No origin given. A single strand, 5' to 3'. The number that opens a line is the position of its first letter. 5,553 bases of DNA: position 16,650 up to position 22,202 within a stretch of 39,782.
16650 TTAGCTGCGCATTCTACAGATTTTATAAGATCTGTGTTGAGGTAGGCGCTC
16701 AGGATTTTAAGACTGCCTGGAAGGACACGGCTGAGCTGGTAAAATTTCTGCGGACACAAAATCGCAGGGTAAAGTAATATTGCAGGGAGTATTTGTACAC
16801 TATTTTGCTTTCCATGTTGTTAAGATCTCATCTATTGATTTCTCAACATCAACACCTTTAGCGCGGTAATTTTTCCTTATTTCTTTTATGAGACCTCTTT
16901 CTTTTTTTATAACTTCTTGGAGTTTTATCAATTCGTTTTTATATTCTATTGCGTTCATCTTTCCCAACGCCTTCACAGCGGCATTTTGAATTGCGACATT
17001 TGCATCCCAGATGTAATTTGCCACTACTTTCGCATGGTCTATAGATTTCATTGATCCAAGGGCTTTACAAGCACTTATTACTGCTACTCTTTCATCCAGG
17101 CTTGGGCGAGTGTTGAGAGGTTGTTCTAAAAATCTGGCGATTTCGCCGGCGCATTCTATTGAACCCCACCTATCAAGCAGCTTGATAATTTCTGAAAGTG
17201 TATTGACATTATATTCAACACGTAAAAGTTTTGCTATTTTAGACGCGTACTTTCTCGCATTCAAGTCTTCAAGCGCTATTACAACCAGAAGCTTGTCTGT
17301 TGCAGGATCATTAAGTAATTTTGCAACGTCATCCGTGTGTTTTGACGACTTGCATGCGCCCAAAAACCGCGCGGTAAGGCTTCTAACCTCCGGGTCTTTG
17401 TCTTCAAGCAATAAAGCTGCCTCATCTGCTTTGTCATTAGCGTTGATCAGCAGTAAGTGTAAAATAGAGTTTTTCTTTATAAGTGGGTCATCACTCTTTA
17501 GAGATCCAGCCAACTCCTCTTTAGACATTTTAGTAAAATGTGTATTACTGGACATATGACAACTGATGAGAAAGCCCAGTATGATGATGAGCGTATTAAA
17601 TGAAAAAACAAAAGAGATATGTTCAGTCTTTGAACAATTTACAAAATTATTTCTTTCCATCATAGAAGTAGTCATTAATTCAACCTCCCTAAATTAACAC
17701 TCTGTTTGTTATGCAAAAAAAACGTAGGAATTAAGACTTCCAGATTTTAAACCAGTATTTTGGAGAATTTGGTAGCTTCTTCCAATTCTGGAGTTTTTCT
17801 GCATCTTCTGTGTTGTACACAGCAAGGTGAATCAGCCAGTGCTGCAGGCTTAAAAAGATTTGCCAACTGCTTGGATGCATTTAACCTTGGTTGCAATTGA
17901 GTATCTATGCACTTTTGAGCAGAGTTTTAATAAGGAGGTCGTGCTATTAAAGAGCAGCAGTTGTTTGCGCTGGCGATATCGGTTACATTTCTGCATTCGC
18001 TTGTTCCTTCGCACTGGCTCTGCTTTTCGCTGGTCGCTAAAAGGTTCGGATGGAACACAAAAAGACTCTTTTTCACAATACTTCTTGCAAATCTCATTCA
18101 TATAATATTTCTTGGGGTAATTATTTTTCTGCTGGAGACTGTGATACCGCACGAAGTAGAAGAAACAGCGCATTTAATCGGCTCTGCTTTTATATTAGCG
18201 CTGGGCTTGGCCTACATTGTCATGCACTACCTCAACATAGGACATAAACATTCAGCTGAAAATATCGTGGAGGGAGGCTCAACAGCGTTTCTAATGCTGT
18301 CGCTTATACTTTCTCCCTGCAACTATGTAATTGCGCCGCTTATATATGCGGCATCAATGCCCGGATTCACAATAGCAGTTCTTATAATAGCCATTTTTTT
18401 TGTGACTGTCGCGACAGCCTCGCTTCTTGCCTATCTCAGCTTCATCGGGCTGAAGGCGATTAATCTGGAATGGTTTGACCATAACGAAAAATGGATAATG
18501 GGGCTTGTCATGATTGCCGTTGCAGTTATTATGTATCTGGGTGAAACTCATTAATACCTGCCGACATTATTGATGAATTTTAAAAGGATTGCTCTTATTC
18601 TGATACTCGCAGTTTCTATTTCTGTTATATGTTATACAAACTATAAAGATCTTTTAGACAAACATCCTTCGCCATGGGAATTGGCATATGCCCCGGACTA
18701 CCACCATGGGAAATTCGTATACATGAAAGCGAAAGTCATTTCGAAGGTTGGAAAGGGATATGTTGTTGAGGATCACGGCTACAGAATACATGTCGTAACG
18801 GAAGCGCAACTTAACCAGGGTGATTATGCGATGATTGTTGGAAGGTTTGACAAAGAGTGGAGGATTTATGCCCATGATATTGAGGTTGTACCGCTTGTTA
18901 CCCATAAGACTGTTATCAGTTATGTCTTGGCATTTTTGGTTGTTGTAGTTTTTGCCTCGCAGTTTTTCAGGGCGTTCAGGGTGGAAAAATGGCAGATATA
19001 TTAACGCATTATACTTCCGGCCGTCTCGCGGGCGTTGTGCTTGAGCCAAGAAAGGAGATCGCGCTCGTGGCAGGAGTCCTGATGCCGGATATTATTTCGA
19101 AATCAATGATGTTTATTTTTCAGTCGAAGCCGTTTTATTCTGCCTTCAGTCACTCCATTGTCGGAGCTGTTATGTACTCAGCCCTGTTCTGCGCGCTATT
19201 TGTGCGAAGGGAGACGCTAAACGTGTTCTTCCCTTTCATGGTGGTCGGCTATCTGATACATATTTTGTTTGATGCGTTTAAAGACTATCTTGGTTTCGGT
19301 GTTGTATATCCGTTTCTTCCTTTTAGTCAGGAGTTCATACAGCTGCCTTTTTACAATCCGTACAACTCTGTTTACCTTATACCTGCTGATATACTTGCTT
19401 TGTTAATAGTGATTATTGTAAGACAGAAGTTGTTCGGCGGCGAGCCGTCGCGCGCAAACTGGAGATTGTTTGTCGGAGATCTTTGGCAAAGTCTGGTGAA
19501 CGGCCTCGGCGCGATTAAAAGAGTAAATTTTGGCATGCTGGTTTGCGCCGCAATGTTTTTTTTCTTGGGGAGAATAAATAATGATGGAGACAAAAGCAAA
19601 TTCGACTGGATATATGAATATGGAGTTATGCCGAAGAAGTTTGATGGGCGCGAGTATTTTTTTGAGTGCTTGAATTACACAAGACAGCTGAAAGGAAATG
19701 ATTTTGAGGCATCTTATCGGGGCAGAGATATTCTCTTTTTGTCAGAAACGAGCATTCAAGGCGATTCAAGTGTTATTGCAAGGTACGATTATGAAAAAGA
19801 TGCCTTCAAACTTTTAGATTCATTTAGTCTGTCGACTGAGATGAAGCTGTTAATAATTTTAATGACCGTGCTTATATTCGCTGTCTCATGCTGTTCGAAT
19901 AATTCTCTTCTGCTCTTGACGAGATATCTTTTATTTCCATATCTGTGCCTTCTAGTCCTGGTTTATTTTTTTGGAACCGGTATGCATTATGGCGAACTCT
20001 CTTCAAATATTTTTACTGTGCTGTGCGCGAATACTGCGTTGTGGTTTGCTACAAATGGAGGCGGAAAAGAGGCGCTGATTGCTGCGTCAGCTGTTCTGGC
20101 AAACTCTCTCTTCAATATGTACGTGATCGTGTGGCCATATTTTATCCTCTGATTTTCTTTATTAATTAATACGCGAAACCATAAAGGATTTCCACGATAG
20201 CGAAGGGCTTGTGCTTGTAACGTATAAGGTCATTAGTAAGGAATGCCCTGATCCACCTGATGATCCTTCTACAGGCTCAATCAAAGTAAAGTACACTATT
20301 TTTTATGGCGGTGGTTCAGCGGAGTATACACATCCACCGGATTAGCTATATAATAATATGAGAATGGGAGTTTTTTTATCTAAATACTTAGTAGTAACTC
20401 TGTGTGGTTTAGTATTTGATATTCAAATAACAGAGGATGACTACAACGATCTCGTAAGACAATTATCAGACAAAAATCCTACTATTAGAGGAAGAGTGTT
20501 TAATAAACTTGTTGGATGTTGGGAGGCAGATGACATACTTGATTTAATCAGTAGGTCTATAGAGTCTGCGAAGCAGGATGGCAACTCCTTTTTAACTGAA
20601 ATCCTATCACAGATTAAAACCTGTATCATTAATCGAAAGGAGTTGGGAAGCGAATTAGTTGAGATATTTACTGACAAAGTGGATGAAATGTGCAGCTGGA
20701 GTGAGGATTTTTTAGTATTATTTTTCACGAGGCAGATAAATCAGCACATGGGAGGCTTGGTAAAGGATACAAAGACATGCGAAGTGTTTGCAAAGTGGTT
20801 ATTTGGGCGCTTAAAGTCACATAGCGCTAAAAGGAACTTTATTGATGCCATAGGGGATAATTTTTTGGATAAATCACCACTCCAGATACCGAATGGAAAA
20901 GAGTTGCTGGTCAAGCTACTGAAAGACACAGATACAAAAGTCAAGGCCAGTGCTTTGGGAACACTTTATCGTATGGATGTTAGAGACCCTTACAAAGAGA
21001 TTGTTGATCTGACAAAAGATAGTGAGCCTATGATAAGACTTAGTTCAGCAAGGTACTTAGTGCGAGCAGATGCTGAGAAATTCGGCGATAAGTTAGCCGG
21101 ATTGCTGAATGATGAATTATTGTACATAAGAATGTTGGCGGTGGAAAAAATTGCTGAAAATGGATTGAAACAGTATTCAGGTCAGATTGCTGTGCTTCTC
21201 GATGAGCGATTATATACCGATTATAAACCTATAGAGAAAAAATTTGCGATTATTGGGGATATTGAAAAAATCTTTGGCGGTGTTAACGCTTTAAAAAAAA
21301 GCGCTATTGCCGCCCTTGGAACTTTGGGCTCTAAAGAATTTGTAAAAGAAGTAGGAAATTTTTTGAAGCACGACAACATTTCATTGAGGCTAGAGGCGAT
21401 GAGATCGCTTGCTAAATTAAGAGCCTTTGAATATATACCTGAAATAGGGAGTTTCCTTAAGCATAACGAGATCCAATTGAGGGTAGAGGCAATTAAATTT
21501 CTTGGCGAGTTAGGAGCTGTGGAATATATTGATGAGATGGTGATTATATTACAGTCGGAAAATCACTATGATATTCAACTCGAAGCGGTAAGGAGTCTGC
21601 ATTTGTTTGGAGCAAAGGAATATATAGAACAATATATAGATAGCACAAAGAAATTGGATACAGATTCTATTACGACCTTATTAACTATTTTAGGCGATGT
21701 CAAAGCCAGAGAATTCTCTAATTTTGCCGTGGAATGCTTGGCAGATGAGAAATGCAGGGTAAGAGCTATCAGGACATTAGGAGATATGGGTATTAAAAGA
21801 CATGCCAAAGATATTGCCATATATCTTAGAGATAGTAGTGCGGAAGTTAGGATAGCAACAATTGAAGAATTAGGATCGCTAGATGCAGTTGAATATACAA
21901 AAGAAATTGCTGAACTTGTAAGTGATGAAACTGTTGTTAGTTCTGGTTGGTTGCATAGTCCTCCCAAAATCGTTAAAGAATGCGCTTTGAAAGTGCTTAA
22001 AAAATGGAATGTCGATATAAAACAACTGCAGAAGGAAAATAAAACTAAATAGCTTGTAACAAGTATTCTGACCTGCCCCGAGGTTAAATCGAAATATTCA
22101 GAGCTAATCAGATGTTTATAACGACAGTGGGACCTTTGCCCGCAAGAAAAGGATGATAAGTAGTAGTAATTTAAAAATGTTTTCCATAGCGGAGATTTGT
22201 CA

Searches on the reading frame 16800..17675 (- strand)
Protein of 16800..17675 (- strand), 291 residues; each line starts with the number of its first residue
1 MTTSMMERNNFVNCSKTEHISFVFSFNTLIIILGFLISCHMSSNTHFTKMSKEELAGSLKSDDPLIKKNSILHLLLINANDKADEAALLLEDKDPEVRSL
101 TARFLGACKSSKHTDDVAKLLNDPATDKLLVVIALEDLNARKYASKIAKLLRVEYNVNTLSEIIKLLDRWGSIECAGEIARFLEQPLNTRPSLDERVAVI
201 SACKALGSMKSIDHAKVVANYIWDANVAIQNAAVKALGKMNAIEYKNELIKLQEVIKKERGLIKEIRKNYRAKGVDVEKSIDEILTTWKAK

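Call 6: search_protein_families(library=pfam, proteins=[window:16800-17675:-], max_evalue=0.01)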
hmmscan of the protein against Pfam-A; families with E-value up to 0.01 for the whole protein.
window:16800-17675:- (291 aa): 3 families
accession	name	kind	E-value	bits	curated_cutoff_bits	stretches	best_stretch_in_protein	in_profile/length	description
PF13646.12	HEAT_2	-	4.5e-10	40.1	27.7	2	59-127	8-77/88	HEAT repeats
PF12717.13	Cnd1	-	0.00031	21.3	26.4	0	90-197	30-141/162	non-SMC mitotic condensation complex subunit 1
PF02985.28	HEAT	-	0.00058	20.3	23.5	0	89-107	8-26/31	HEAT repeat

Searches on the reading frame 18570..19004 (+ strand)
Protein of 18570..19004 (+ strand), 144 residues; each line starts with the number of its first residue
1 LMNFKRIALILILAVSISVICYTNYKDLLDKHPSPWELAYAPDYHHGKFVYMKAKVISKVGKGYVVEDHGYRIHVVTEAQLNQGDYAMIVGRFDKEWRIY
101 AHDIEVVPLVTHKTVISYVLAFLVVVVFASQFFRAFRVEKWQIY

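Call 37: search_protein_families(library=pfam, proteins=[window:18570-19004:+], max_evalue=0.01)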
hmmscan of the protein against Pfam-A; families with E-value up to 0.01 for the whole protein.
window:18570-19004:+ (144 aa): 1 family
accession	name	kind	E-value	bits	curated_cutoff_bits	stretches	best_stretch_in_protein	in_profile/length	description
PF04270.18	Strep_his_triad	-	0.0033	17.8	27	1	50-84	8-41/52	Streptococcal histidine triad protein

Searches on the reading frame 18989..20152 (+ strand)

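Call 5: search_protein_families(library=ncbifam, proteins=[window:18989-20152:+], max_evalue=0.1)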
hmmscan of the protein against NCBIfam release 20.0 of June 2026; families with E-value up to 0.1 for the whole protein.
window:18989-20152:+ (387 aa): 1 family
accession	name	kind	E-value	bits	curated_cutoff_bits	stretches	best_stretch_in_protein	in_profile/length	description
NF008651.0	PRK11648.1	equivalog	0.048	13.4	216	1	52-108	73-129/196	metal-dependent hydrolase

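Call 6: search_protein_families(library=pfam, proteins=[window:18989-20152:+], max_evalue=0.01)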
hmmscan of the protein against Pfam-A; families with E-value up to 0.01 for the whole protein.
window:18989-20152:+ (387 aa): 2 families
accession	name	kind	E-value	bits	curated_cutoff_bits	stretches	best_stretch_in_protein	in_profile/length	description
PF04307.19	YdjM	-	2.1e-09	37.6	29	1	3-131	2-143/176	YdjM inner membrane protein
PF13803.12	DUF4184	-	0.0024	18.1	25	0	24-71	25-66/229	Domain of unknown function (DUF4184)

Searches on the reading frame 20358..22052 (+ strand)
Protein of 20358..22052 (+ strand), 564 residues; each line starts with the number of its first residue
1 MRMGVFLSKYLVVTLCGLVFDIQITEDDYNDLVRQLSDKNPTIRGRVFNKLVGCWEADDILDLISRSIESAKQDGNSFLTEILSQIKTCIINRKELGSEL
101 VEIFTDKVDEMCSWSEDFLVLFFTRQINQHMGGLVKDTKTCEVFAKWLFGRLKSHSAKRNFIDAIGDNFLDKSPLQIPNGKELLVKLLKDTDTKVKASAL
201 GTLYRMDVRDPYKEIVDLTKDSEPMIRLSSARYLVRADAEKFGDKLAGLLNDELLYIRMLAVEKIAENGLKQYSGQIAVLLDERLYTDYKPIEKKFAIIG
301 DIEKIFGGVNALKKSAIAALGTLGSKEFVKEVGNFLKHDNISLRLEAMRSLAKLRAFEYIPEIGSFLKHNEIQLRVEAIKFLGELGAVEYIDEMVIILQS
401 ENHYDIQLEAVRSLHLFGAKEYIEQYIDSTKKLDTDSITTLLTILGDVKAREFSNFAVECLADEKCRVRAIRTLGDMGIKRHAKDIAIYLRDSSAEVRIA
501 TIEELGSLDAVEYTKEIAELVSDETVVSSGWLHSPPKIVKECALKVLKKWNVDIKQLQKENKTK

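Call 5: search_protein_families(library=ncbifam, proteins=[window:20358-22052:+], max_evalue=0.1)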
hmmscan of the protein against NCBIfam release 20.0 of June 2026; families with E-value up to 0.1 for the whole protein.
window:20358-22052:+ (564 aa): 6 families
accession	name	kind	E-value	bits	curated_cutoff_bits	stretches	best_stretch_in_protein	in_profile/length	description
NF045915.1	PhycobilmeDegNblB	equivalog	9.3e-14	51.5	300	2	312-401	115-203/214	phycobilisome degradation protein NblB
NF058502.1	phyc_lyase_CpcE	equivalog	4.7e-11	42.7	330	1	315-414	135-232/260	C-phycocyanin alpha-cysteine-84 phycocyanobilin lyase subunit CpcE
NF010374.0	PRK13800.1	equivalog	4.8e-09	35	1196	2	329-524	606-788/898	fumarate reductase/succinate dehydrogenase flavoprotein subunit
TIGR02270.1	TIGR02270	subfamily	2.2e-07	30.3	206.8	1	463-504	158-201/410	TIGR02270 family protein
NF045662.1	DVU0298_fam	equivalog_domain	3.4e-07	30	75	0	136-224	96-190/213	DVU0298 family protein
NF058505.1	phyc_lyase_CpeY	equivalog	0.00026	19.7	600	2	340-448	65-177/419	C-phycoerythrin alpha-cysteine-82 phycoerythrobilin lyase CpeY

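Call 6: search_protein_families(library=pfam, proteins=[window:20358-22052:+], max_evalue=0.01)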
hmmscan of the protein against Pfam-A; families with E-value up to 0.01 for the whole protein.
window:20358-22052:+ (564 aa): 6 families
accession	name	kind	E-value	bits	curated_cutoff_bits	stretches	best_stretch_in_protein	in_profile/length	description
PF13646.12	HEAT_2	-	3.8e-25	88.4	27.7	4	334-414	6-87/88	HEAT repeats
PF02985.28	HEAT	-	1.7e-10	40.6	23.5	0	183-206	4-27/31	HEAT repeat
PF03130.22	HEAT_PBS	-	6.1e-07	29.8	20.9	0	374-394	1-21/27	PBS lyase HEAT-like repeat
PF21581.3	SCD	-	5.1e-06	27.1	27.5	0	486-508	35-57/75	Stromalin conservative domain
PF13513.12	HEAT_EZ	-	8.3e-05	23.5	27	0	160-206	6-55/55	HEAT-like repeat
PF11865.14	mTOR_dom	-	0.0063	16.9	27.6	0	367-454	19-104/160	Serine/threonine-protein kinase mTOR domain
